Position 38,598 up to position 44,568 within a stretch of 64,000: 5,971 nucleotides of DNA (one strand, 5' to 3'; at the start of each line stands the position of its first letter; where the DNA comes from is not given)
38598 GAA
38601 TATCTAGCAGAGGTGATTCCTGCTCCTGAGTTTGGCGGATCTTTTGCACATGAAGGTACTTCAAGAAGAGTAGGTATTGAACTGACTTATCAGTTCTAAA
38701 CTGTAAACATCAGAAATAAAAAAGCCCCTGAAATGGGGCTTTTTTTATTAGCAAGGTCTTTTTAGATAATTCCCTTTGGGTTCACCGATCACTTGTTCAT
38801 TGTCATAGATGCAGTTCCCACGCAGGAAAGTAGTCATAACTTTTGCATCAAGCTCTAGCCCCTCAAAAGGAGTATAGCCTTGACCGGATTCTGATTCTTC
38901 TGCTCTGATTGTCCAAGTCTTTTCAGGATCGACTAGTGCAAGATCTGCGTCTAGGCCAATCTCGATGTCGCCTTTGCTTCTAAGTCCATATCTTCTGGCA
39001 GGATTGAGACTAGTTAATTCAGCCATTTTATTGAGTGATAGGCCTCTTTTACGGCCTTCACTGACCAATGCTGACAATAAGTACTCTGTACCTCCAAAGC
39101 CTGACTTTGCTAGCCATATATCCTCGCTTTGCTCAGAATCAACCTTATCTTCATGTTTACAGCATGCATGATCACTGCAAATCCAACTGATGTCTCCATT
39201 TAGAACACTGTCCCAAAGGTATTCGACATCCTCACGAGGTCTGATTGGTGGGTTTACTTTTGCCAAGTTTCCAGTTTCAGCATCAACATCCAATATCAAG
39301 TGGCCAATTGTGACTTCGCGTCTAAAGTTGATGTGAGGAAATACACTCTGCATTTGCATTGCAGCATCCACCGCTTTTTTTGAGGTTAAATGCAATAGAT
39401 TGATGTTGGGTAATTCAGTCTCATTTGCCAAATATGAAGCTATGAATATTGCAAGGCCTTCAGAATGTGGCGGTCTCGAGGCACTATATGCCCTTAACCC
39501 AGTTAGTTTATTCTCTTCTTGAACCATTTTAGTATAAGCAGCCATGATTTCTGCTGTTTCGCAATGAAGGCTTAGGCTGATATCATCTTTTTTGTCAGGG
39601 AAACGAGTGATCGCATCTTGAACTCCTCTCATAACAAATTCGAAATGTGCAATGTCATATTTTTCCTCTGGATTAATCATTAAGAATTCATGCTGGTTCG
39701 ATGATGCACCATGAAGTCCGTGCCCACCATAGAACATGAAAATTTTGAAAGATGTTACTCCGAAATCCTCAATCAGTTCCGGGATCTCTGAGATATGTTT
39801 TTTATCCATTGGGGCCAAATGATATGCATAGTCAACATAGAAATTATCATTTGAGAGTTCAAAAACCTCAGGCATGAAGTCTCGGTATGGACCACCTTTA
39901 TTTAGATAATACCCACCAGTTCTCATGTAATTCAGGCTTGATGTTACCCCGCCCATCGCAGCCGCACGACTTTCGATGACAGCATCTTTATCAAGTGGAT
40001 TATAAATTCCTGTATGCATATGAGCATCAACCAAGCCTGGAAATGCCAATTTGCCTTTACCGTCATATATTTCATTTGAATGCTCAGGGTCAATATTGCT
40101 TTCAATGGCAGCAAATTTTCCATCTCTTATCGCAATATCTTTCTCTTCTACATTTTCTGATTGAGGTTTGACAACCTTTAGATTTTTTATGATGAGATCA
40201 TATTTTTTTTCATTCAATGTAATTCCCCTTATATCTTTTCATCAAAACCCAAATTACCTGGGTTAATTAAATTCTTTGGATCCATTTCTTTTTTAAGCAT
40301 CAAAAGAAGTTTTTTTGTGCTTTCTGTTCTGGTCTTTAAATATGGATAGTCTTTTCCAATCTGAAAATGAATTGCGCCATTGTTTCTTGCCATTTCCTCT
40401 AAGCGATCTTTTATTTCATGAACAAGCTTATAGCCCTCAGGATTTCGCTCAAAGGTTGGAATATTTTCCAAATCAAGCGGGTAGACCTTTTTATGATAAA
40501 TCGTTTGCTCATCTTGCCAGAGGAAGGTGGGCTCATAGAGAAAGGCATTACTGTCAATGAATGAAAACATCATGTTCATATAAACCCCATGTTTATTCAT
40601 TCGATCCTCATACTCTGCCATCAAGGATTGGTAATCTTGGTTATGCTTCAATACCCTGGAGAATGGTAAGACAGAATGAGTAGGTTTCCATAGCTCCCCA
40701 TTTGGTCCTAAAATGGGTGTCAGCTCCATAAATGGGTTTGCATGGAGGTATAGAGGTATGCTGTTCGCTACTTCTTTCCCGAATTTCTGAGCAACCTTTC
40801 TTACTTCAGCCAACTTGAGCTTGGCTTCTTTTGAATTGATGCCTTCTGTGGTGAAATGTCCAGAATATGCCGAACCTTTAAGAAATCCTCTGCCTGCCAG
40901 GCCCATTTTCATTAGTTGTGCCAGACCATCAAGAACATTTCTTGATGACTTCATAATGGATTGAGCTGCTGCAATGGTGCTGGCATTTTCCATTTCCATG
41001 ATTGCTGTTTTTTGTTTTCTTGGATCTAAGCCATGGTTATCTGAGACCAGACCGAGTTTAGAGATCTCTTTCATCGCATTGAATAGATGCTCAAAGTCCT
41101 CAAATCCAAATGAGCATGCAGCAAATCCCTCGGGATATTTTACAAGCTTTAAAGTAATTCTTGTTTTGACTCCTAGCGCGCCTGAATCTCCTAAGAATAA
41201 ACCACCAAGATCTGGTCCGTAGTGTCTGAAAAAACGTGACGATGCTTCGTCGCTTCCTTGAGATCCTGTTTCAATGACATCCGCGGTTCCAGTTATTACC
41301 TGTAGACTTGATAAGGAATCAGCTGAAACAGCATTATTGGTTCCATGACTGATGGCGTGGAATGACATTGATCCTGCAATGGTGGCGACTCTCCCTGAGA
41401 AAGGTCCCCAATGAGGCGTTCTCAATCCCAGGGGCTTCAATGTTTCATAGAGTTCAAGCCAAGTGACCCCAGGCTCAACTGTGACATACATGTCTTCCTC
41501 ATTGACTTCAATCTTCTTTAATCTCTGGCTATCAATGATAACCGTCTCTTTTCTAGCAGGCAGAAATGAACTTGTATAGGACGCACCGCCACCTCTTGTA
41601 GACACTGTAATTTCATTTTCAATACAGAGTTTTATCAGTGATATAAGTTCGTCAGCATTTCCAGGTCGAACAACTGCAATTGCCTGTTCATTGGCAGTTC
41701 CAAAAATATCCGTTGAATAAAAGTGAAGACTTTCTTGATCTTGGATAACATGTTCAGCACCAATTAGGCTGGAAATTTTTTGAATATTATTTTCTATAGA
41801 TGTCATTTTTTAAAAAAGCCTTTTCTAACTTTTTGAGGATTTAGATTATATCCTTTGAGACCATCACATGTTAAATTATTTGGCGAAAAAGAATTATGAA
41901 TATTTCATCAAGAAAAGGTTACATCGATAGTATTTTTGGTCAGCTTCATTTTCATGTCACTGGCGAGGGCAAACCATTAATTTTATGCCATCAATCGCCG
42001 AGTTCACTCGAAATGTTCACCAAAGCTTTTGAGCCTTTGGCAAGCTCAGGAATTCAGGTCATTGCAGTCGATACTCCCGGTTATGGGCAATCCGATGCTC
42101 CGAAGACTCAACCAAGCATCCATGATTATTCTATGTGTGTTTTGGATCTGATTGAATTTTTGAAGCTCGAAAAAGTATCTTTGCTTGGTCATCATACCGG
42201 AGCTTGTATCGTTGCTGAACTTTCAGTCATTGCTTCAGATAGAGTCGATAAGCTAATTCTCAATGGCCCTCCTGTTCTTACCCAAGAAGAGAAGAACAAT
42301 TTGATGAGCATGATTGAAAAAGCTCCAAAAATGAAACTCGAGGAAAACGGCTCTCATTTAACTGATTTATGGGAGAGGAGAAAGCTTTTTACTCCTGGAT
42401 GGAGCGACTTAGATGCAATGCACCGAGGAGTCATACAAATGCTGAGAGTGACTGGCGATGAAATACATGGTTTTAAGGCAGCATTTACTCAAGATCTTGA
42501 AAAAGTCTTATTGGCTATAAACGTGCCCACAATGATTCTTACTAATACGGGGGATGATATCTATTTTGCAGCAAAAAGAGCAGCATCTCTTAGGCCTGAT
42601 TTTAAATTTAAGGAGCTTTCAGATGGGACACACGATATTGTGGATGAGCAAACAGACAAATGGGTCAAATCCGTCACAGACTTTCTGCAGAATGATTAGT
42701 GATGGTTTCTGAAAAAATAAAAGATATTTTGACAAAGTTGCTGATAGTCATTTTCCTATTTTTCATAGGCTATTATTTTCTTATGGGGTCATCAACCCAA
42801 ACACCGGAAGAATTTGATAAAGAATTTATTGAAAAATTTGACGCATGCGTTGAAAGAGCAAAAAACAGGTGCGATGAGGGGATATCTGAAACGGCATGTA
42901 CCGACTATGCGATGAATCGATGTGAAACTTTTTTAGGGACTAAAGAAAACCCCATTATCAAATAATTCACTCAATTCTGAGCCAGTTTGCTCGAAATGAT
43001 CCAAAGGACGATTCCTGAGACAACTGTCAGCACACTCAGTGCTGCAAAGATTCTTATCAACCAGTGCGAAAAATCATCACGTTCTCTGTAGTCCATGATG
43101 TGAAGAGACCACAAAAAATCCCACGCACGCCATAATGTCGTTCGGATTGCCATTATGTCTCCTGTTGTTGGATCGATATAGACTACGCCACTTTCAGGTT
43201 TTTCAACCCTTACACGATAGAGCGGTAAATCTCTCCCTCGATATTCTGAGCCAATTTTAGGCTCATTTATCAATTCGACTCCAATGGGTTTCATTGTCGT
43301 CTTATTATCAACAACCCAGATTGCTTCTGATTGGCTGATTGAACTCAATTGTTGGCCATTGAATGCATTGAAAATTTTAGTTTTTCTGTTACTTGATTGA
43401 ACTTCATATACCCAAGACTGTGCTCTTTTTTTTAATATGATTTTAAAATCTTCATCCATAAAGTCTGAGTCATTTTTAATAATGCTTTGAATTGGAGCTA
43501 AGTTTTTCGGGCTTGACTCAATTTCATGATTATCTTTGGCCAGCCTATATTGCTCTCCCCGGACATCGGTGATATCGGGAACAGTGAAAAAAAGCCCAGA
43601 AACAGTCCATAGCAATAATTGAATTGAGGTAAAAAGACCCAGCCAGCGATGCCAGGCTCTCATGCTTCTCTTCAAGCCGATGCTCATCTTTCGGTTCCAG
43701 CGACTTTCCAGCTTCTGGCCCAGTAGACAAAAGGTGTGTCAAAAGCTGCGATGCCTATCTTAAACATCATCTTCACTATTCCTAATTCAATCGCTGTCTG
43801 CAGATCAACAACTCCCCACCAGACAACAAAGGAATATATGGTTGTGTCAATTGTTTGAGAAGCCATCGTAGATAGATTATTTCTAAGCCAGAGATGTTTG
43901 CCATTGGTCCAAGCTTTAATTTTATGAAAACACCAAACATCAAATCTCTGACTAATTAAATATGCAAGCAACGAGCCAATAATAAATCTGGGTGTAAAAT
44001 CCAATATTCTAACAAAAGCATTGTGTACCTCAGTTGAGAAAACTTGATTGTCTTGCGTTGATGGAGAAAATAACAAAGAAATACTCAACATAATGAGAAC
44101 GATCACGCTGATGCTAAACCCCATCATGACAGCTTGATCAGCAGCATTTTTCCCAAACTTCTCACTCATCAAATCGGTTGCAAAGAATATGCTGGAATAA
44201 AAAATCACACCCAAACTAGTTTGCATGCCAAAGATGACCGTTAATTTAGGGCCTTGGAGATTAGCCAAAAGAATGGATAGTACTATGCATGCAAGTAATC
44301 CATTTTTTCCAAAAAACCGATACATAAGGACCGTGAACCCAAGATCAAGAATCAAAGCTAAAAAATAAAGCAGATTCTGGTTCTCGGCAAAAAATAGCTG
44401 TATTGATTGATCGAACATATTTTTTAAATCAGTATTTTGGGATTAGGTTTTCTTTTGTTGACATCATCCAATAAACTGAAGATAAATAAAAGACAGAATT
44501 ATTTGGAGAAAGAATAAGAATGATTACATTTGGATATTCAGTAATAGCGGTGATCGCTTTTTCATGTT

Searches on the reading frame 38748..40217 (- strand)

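Call 26: search_protein_families(library=pfam, proteins=[window:38748-40217:-], max_evalue=0.001)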
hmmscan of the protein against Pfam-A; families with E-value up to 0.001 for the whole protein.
window:38748-40217:- (489 aa): 2 families
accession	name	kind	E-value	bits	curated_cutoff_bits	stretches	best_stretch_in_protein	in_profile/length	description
PF01979.26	Amidohydro_1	-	7e-13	49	25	1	301-468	226-343/345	Amidohydrolase family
PF07969.17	Amidohydro_3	-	1.4e-10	41.7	29.7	1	389-432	403-446/472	Amidohydrolase family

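Call 64: search_protein_families(library=ncbifam, proteins=[window:38748-40217:-], max_evalue=0.001)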
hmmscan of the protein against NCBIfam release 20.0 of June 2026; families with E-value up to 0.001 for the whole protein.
window:38748-40217:- (489 aa): 63 families (the best 25 are shown)
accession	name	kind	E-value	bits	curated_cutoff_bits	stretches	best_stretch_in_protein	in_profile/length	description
TIGR03178.1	allantoinase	equivalog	4e-68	230.2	357.85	1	7-486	1-440/441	allantoinase AllB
NF004839.0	PRK06189.1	equivalog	3.8e-66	223.6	631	1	5-487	2-447/451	allantoinase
NF058539.1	ergo_uti2_ErtD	equivalog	6.9e-62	209.8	650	2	209-484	171-444/449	hydantoin-5-propionate amidohydrolase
TIGR00857.1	pyrC_multi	subfamily_domain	3.3e-58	197.6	279.05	2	210-473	158-411/412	dihydroorotase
NF002668.0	PRK02382.1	equivalog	8.6e-58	196.1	452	2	209-480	164-420/436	dihydroorotase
TIGR02033.1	D-hydantoinase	equivalog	7.3e-56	190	393.25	2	215-487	179-454/454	dihydropyrimidinase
NF009941.0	PRK13404.1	subfamily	2.5e-55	188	647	2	215-487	182-461/478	dihydropyrimidinase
NF058538.1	ergo_util_ErtD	equivalog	5.1e-54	183.8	600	2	212-485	174-444/446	hydantoin-5-propionate amidohydrolase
NF005960.0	PRK08044.1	equivalog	5.8e-54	183.5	688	1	6-486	3-449/453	allantoinase AllB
NF006559.0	PRK09060.1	equivalog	2.9e-51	174.2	482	2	263-485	222-436/444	dihydroorotase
NF005751.0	PRK07575.1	equivalog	5e-44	150.5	529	1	7-485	4-434/440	dihydroorotase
NF006688.0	PRK09236.1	equivalog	7.2e-43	147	535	2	212-485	172-440/444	dihydroorotase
NF003271.0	PRK04250.1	equivalog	1.6e-41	142.3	405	1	20-485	13-402/407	dihydroorotase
NF006844.0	PRK09357.2-5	equivalog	8e-38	130.5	701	2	218-472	180-421/422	dihydroorotase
NF006845.0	PRK09357.2-6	equivalog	7.1e-36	123.8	728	2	241-473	199-427/428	dihydroorotase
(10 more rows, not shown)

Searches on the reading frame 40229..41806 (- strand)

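Call 26: search_protein_families(library=pfam, proteins=[window:40229-41806:-], max_evalue=0.001)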
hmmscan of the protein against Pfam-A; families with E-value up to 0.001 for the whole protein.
window:40229-41806:- (525 aa): 1 family
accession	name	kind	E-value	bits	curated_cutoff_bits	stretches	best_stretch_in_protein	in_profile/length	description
PF01565.28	FAD_binding_4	-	1.4e-23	83.6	26.4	1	44-180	3-138/139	FAD binding domain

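Call 64: search_protein_families(library=ncbifam, proteins=[window:40229-41806:-], max_evalue=0.001)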
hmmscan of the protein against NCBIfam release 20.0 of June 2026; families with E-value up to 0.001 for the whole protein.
window:40229-41806:- (525 aa): 7 families
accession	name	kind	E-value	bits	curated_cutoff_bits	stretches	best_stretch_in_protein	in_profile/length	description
TIGR00387.1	glcD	equivalog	3.3e-28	98.7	567.9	1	45-253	1-202/413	glycolate oxidase subunit GlcD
NF008408.0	PRK11230.1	equivalog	2e-16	59.6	897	1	11-256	25-262/499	glycolate oxidase subunit GlcD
NF008387.0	PRK11183.1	equivalog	6.9e-12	44.7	391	1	5-132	9-138/570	D-lactate dehydrogenase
TIGR01678.1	FAD_lactone_ox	subfamily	1.4e-06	27.5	396.8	1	44-182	17-151/438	sugar 1,4-lactone oxidase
NF049975.1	2HglutDHaseYdiJ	equivalog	1.1e-05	23.5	1350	1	44-157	54-168/1018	D-2-hydroxyglutarate dehydrogenase YdiJ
NF008439.0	PRK11282.1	equivalog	5.3e-05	22.2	284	0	52-236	9-185/358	glycolate oxidase subunit GlcE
NF053785.1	DcplphribOxDprE1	equivalog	0.00015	21.1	500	1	36-180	9-150/449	decaprenylphosphoryl-beta-D-ribose oxidase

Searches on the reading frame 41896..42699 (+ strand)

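Call 25: search_protein_families(library=pfam, proteins=[window:41896-42699:+], max_evalue=0.001)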
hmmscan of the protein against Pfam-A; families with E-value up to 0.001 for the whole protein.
window:41896-42699:+ (267 aa): 5 families
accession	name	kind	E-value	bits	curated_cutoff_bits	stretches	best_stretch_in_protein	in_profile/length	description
PF00561.26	Abhydrolase_1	-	2.1e-20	73.9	25.8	1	26-251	1-243/245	alpha/beta hydrolase fold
PF12146.15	Hydrolase_4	-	1.6e-11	44.4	27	1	28-224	7-206/239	Serine aminopeptidase, S33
PF12697.13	Abhydrolase_6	-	1.5e-09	39.3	26.3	1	42-254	17-212/217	Alpha/beta hydrolase family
PF06500.17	FrsA-like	-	1.4e-06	27.8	22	1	11-150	179-320/414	Esterase FrsA-like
PF03096.20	Ndr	-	0.00016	20.9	23.3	1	53-124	56-131/283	Ndr family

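Call 64: search_protein_families(library=ncbifam, proteins=[window:41896-42699:+], max_evalue=0.001)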
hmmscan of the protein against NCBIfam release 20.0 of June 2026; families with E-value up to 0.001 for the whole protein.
window:41896-42699:+ (267 aa): 20 families
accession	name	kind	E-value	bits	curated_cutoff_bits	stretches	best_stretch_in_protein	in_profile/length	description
TIGR02427.1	protocat_pcaD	equivalog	7.9e-18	64.7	255.85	1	17-265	2-251/251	3-oxoadipate enol-lactonase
NF051488.1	bifunc_PcaDC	exception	4.3e-15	55.7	390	1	17-265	2-251/375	bifunctional 3-oxoadipate enol-lactonase/4-carboxymuconolactone decarboxylase PcaDC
NF011457.0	PRK14875.1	equivalog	4.8e-15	55.4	307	1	18-265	123-370/372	acetoin dehydrogenase dihydrolipoyllysine-residue acetyltransferase subunit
NF045632.1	hydroxlase_HsaD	equivalog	1.9e-14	53.3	400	1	6-128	15-140/290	4,5:9,10-diseco-3-hydroxy-5,9,17-trioxoandrosta-1(10),2-diene-4-oate hydrolase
NF050089.1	i_nPHAscl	equivalog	2.7e-12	46.3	300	1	22-122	14-114/288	intracellular short-chain-length polyhydroxyalkanoate depolymerase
NF002938.0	PRK03592.1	equivalog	7.5e-12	45.2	241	1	16-125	21-129/298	haloalkane dehalogenase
TIGR03695.1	menH_SHCHC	equivalog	3.6e-11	43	208.55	1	27-265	4-252/252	2-succinyl-6-hydroxy-2,4-cyclohexadiene-1-carboxylate synthase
NF002873.0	PRK03204.1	equivalog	2.4e-10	40.2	466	1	9-123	18-132/286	haloalkane dehalogenase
TIGR01250.1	pro_imino_pep_2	subfamily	5.4e-10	39.3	167.65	1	21-144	21-148/288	proline iminopeptidase-family hydrolase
NF002043.0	PRK00870.1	subfamily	6.1e-10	39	265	1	23-127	44-150/302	haloalkane dehalogenase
TIGR03343.1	biphenyl_bphD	equivalog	1.2e-09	37.8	462.15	1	16-130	21-139/282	2-hydroxy-6-oxo-6-phenylhexa-2,4-dienoate hydrolase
NF051487.1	bifunc_PcaCD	exception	2.1e-09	37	430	1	25-265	172-412/413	bifunctional 4-carboxymuconolactone decarboxylase/3-oxoadipate enol-lactonase PcaCD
TIGR03056.1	bchO_mg_che_rel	equivalog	3.4e-09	36.1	172.55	1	15-114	14-117/278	alpha/beta fold hydrolase BchO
NF045945.1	ProImpepLactob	equivalog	9e-08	31.9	400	1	24-146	26-155/293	proline iminopeptidase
NF003460.0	PRK05077.1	equivalog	6.2e-07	28.5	477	1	12-151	180-321/414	esterase FrsA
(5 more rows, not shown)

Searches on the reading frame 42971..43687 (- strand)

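Call 3: search_protein_families(library=pfam, proteins=[window:42971-43687:-], max_evalue=0.01)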
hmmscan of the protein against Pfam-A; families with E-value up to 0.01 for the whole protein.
window:42971-43687:- (238 aa): 2 families
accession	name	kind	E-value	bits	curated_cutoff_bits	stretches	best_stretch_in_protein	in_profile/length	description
PF03929.21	PepSY_TM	-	1.7e-13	51.5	28.8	2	158-230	87-157/295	PepSY-associated TM region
PF03413.25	PepSY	-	3.2e-06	27.8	24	1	117-181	2-59/60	Peptidase propeptide and YPEB domain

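Call 4: search_protein_families(library=ncbifam, proteins=[window:42971-43687:-], max_evalue=0.01)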
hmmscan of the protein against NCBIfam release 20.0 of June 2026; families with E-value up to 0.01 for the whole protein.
window:42971-43687:- (238 aa): 0 families

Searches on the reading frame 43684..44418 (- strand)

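Call 3: search_protein_families(library=pfam, proteins=[window:43684-44418:-], max_evalue=0.01)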
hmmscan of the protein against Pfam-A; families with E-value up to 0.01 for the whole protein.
window:43684-44418:- (244 aa): 1 family
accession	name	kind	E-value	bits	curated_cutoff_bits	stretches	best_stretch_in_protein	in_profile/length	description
PF02592.20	Vut_1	-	3.7e-44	151.2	27.2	1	69-234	2-152/152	Putative vitamin uptake transporter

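Call 4: search_protein_families(library=ncbifam, proteins=[window:43684-44418:-], max_evalue=0.01)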
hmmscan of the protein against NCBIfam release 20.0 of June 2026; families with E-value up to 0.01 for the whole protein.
window:43684-44418:- (244 aa): 2 families
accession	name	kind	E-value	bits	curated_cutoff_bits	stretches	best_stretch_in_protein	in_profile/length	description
TIGR00697.1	TIGR00697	equivalog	4.6e-48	163.7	50.95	1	37-235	2-195/201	queuosine precursor transporter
NF008406.0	PRK11212.1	equivalog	1.5e-12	47.5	252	1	60-224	35-190/221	7-cyano-7-deazaguanine/7-aminomethyl-7-deazaguanine transporter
